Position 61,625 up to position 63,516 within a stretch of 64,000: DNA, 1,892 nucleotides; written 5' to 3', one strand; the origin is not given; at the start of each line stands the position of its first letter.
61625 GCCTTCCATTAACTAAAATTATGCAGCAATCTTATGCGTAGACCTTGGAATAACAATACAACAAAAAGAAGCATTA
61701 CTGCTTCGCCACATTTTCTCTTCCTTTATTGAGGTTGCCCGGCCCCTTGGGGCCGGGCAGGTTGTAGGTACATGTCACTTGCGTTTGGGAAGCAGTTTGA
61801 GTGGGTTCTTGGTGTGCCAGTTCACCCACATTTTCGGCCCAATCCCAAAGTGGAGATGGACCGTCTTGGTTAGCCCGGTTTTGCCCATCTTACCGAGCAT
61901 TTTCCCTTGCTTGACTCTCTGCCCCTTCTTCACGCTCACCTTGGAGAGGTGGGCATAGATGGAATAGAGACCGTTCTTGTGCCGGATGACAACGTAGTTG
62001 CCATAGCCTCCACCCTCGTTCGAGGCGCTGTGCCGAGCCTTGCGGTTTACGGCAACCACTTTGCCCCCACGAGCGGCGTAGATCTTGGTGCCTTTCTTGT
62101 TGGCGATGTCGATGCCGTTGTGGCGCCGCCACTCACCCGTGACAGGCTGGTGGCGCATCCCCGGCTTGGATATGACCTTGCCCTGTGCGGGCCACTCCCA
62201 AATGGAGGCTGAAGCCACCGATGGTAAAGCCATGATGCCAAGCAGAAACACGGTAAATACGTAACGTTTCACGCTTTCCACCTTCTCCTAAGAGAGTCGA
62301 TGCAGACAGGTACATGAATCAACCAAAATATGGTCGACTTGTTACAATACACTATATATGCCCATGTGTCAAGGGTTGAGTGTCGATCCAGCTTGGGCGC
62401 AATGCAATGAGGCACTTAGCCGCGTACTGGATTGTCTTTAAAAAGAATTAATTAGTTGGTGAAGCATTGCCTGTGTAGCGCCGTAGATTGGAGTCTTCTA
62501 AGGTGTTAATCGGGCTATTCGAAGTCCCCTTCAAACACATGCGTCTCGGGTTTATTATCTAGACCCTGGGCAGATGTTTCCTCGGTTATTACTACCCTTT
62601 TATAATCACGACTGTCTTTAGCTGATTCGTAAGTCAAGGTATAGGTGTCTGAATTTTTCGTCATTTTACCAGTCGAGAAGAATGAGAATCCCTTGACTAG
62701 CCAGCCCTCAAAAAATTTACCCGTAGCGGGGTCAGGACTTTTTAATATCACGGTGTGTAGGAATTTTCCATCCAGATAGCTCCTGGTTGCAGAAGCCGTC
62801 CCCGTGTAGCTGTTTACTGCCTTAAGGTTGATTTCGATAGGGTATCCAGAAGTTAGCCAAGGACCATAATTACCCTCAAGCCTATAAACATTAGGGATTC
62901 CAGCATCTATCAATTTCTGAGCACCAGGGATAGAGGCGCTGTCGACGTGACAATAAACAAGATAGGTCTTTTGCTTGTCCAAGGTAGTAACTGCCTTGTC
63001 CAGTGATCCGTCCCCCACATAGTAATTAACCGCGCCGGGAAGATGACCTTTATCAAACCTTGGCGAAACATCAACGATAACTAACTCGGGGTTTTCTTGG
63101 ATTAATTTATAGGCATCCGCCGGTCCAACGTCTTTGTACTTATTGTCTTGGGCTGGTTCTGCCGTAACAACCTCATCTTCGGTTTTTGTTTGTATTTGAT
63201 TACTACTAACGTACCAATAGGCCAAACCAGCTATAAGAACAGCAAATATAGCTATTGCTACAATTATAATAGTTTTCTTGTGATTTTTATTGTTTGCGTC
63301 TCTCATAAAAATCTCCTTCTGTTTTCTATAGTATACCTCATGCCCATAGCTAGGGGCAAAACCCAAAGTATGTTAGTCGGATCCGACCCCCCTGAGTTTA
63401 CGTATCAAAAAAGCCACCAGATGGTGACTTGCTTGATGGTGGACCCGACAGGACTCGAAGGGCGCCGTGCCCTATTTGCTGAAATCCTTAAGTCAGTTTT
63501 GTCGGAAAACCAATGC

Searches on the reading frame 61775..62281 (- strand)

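Call 43: search_protein_families(library=pfam, proteins=[window:61775-62281:-], max_evalue=0.0001)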
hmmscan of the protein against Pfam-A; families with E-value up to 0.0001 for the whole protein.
window:61775-62281:- (168 aa): 1 family
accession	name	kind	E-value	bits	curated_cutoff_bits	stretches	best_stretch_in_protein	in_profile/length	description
PF01551.29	Peptidase_M23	-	3.1e-30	104.6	28.7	1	53-148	2-88/96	Peptidase family M23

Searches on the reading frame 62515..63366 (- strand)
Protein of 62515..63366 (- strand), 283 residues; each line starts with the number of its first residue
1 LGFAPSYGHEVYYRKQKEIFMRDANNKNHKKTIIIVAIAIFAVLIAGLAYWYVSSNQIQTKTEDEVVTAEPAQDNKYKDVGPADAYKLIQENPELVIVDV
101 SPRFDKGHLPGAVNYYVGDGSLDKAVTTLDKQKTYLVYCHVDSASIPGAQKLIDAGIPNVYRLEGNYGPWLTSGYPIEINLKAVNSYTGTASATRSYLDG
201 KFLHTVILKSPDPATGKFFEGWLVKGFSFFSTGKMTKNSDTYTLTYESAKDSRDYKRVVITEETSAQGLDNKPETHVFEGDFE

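Call 43: search_protein_families(library=pfam, proteins=[window:62515-63366:-], max_evalue=0.0001)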
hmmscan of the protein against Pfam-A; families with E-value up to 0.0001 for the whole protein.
window:62515-63366:- (283 aa): 1 family
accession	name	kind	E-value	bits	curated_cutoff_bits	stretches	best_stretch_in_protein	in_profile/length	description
PF00581.25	Rhodanese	-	6e-12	46.3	22.2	1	83-171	3-100/102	Rhodanese-like domain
